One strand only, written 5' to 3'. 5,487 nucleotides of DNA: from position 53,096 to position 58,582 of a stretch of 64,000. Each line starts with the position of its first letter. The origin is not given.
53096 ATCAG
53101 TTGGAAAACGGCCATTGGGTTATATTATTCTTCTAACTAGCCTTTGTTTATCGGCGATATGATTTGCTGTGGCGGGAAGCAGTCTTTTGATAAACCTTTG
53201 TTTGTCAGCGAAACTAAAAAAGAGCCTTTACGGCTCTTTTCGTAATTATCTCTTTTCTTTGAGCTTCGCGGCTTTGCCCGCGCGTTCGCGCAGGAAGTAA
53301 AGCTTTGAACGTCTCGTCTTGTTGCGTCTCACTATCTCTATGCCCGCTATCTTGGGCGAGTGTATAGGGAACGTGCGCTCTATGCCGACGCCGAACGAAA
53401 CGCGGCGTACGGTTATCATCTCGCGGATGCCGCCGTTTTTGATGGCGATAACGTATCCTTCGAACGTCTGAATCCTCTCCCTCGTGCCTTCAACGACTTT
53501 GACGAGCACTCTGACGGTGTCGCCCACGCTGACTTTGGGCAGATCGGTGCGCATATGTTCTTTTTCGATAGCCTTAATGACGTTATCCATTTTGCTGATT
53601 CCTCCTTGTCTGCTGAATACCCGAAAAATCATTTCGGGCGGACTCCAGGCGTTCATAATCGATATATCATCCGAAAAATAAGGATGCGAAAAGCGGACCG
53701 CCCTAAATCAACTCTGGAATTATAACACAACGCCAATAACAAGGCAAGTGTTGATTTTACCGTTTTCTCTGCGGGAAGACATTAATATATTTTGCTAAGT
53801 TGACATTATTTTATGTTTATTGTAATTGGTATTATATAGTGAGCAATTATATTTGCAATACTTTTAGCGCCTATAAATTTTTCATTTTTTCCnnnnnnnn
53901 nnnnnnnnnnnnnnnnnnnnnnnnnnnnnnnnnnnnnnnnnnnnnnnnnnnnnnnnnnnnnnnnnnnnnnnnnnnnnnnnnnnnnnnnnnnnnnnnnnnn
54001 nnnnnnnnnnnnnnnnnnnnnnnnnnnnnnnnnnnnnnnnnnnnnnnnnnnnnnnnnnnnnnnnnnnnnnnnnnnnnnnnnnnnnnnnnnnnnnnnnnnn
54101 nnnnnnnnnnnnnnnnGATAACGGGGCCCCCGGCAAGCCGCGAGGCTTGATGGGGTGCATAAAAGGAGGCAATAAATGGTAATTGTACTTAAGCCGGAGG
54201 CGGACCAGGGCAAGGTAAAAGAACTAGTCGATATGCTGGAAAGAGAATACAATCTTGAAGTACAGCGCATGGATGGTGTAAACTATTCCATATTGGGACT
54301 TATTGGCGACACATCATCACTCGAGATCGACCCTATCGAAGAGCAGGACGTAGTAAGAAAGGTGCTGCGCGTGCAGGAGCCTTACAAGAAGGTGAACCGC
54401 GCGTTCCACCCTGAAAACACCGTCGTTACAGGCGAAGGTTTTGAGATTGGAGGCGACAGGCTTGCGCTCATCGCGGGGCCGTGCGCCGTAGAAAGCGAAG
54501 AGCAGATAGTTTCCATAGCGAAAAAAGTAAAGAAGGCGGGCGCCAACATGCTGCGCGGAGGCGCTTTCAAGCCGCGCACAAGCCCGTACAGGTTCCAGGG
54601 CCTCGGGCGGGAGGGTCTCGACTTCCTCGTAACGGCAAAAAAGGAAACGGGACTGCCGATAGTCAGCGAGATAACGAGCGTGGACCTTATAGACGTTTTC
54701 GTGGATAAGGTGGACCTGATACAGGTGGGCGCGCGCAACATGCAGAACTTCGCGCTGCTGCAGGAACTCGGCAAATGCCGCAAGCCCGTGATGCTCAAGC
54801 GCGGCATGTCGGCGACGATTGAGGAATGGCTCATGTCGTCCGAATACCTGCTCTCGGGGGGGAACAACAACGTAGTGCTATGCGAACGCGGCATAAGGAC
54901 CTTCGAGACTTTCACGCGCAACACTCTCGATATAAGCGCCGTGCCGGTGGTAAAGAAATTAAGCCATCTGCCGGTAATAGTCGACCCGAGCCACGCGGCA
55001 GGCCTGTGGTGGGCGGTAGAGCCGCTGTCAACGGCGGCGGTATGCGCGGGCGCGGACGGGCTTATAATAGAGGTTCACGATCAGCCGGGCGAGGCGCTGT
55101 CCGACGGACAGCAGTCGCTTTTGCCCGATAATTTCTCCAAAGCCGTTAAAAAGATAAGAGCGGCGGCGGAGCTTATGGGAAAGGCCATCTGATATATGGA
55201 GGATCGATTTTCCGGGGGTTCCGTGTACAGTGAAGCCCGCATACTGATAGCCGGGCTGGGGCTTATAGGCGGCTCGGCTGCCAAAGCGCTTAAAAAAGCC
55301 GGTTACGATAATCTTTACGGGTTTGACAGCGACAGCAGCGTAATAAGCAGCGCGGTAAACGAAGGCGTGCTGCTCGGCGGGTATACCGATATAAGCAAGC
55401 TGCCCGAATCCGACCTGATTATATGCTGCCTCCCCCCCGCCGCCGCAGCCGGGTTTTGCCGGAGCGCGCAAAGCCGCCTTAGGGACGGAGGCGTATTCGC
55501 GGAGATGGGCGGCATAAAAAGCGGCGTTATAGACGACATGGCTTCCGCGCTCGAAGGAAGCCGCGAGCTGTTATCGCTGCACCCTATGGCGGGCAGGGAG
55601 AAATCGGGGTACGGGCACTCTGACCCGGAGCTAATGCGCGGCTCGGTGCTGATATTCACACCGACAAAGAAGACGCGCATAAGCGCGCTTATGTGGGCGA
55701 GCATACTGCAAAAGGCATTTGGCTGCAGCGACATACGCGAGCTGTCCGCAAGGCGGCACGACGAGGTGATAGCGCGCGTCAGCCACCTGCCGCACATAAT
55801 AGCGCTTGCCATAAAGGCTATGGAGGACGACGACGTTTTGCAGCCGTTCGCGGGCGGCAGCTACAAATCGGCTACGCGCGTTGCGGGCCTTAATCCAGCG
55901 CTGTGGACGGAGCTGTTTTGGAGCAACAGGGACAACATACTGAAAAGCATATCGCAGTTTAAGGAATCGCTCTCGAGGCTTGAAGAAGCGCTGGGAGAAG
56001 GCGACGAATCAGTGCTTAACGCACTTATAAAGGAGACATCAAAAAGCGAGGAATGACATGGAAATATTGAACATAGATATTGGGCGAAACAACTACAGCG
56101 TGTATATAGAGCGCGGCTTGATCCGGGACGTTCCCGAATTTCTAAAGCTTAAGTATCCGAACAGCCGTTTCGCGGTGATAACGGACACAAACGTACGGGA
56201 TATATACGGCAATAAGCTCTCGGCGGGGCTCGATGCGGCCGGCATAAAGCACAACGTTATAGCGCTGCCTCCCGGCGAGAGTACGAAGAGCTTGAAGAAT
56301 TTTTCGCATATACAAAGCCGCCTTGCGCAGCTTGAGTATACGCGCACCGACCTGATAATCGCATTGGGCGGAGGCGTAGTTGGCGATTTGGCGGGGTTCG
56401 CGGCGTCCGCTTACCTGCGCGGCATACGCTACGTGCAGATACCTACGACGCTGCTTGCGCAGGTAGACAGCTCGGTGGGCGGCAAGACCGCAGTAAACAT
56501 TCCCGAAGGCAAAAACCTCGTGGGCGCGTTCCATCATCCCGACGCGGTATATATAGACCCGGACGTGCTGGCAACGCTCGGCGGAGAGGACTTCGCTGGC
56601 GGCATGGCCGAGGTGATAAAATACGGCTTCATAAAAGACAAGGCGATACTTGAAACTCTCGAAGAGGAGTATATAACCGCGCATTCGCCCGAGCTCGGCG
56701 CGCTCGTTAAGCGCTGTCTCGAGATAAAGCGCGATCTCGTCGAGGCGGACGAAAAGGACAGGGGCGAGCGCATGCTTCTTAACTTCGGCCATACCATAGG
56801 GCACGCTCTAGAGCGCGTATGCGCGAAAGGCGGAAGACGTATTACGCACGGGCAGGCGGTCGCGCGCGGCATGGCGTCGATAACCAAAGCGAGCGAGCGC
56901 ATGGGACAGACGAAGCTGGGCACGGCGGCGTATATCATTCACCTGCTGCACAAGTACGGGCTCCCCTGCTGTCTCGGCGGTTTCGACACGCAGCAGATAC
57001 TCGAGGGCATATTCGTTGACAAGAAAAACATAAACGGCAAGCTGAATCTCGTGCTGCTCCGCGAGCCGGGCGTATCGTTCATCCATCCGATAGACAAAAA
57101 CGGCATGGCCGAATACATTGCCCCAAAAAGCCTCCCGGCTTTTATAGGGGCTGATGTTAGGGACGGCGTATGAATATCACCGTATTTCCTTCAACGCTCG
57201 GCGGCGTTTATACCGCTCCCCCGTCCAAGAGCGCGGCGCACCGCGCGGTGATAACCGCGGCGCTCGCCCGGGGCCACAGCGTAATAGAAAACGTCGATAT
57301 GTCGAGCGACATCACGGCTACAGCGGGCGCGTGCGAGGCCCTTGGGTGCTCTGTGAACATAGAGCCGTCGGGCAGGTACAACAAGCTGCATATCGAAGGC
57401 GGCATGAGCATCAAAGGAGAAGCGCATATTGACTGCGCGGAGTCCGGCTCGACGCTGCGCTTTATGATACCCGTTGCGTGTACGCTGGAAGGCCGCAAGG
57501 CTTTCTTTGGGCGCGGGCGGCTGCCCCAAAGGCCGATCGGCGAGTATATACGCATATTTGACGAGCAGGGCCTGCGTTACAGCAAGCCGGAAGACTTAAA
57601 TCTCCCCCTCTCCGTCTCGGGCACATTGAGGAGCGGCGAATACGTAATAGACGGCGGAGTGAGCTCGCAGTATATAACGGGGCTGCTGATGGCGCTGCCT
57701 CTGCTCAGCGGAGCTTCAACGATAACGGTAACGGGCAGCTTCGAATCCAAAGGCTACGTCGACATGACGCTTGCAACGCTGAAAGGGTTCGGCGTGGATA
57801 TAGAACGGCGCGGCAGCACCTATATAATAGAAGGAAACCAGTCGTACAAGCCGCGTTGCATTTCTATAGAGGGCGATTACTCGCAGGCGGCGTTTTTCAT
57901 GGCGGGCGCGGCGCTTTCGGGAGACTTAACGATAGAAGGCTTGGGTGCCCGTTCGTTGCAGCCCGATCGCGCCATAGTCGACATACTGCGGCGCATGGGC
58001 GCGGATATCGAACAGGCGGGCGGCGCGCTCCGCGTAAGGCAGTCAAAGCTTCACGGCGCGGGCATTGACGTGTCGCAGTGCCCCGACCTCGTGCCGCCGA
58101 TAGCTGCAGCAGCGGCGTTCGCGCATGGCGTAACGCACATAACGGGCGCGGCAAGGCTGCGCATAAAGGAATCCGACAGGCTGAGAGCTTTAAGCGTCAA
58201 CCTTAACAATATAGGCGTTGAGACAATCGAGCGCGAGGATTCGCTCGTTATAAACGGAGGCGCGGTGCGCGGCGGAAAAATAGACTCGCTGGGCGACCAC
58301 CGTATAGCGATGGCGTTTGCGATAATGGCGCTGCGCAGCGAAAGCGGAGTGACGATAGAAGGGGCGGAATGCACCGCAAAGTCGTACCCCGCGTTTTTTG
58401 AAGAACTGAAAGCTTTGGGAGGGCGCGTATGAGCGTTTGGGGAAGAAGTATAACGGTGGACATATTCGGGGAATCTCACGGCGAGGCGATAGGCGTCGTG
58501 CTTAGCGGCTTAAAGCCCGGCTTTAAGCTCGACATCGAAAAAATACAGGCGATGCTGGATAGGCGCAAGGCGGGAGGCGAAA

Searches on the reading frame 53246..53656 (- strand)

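Call 21: search_protein_families(library=ncbifam, proteins=[window:53246-53656:-], max_evalue=0.00001)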
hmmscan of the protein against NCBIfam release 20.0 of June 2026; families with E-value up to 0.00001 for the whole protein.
window:53246-53656:- (136 aa): 1 family
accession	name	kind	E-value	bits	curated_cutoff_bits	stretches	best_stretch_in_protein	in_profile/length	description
TIGR01024.1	rplS_bact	equivalog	9.3e-43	145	90.7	1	25-135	2-113/114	50S ribosomal protein L19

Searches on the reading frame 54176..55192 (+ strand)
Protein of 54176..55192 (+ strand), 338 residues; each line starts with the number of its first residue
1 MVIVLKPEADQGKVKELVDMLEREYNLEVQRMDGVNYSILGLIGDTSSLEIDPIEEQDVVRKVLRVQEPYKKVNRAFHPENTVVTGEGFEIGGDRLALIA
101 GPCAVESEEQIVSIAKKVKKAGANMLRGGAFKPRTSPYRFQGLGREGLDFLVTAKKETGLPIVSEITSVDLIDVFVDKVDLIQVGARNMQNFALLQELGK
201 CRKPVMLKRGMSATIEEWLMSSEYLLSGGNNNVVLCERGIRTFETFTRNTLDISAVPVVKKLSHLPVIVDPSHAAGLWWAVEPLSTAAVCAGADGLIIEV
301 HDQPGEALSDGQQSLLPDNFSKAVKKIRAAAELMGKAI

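Call 21: search_protein_families(library=ncbifam, proteins=[window:54176-55192:+], max_evalue=0.00001)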
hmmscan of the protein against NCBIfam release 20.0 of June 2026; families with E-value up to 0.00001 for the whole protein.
window:54176-55192:+ (338 aa): 8 families
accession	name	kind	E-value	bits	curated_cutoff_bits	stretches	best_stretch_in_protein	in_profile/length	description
NF006421.0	PRK08673.1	subfamily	9.2e-146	485.4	335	1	1-337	1-336/338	3-deoxy-7-phosphoheptulonate synthase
TIGR01361.1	DAHP_synth_Bsub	equivalog_domain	1.5e-115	385.1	267.75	1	72-328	2-258/260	3-deoxy-7-phosphoheptulonate synthase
NF009933.0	PRK13396.1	subfamily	2.9e-115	385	486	1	1-335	1-342/352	3-deoxy-7-phosphoheptulonate synthase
NF041229.1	BagF_FevY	exception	8.4e-103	344.1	700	1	33-322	28-317/340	phospho-2-dehydro-3-deoxyheptonate aldolase BagF/FevY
NF009239.0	PRK12595.1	equivalog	1.7e-102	343.1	279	1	73-332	96-355/360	bifunctional 3-deoxy-7-phosphoheptulonate synthase/chorismate mutase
NF003543.0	PRK05198.1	equivalog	1.6e-29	102.8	242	1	94-333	16-270/273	3-deoxy-8-phosphooctulonate synthase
TIGR01362.1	KDO8P_synth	equivalog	2.5e-29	102.2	314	1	95-333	2-255/258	3-deoxy-8-phosphooctulonate synthase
NF009109.0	PRK12457.1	equivalog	1.9e-13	50.4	457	1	134-333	61-271/281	3-deoxy-8-phosphooctulonate synthase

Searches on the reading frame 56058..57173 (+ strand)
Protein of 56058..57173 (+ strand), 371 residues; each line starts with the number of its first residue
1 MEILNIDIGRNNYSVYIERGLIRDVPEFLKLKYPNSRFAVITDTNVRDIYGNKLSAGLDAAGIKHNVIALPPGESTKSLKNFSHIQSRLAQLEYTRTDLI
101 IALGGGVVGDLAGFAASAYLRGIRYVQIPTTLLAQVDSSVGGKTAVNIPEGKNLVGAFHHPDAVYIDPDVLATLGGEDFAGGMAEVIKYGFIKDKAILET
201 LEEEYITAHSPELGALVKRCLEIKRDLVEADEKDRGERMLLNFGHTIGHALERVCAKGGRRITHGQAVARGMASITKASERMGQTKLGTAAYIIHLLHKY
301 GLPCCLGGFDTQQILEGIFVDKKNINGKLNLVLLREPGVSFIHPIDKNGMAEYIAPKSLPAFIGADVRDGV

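Call 21: search_protein_families(library=ncbifam, proteins=[window:56058-57173:+], max_evalue=0.00001)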
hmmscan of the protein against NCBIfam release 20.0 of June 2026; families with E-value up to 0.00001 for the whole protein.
window:56058-57173:+ (371 aa): 8 families
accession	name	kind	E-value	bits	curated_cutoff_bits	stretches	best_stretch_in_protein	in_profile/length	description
TIGR01357.1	aroB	equivalog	1.6e-105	353.2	305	1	13-343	1-331/344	3-dehydroquinate synthase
TIGR04425.1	P_lya_rel_AroB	hypoth_equivalog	5e-73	246.1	400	1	12-339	7-325/348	AroB-related putative sugar phosphate phospholyase (cyclizing)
NF010627.0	PRK14021.1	equivalog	6.2e-60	203.1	565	1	11-338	187-520/542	bifunctional shikimate kinase/3-dehydroquinate synthase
NF004852.0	PRK06203.1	equivalog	1.1e-51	176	333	1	63-352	87-386/407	3-dehydroquinate synthase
NF010556.0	PRK13951.1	equivalog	8.9e-47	160.1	560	1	32-339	182-476/492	bifunctional shikimate kinase AroK/3-dehydroquinate synthase AroB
NF002022.0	PRK00843.1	equivalog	2e-11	43.5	413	1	14-231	13-218/350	NAD(P)-dependent glycerol-1-phosphate dehydrogenase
NF006941.0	PRK09423.1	subfamily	2e-07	30.2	336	1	35-187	29-173/367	glycerol dehydrogenase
NF053832.1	GlycoaldRedHalo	equivalog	5.4e-06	25.8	550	1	37-195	31-181/363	glycolaldehyde reductase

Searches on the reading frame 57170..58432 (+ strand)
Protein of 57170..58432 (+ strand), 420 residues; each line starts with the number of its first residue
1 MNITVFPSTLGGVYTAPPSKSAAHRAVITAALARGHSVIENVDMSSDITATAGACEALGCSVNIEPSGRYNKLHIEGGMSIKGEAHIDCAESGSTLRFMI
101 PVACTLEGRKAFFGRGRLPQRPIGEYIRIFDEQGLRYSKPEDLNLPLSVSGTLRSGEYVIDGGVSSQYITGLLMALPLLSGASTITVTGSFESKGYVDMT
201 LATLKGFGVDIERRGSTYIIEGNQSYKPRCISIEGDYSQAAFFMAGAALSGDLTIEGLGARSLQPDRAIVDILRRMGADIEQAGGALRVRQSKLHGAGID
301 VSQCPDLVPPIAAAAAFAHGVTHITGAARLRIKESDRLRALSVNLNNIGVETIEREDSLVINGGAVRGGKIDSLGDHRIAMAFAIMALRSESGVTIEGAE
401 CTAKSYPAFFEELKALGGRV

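Call 21: search_protein_families(library=ncbifam, proteins=[window:57170-58432:+], max_evalue=0.00001)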
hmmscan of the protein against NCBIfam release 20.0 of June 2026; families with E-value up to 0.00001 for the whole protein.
window:57170-58432:+ (420 aa): 6 families
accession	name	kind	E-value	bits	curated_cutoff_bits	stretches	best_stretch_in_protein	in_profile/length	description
TIGR01356.1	aroA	equivalog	8.5e-118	393.8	287.25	1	14-417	3-413/415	3-phosphoshikimate 1-carboxyvinyltransferase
NF008816.0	PRK11860.1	equivalog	7.1e-67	226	943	1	11-415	16-434/662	bifunctional 3-phosphoshikimate 1-carboxyvinyltransferase/cytidylate kinase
NF011381.1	PRK14806.1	equivalog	1.7e-58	198.5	902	1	8-417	310-727/733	bifunctional prephenate dehydrogenase/3-phosphoshikimate 1-carboxyvinyltransferase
NF006873.0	PRK09369.1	subfamily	1.7e-18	66.5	297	1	10-420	12-414/419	UDP-N-acetylglucosamine 1-carboxyvinyltransferase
TIGR01072.1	murA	equivalog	5.3e-18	65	392.7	1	10-420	12-414/416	UDP-N-acetylglucosamine 1-carboxyvinyltransferase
NF009470.0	PRK12830.1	equivalog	5.3e-09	35.3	552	1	26-419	27-411/417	UDP-N-acetylglucosamine 1-carboxyvinyltransferase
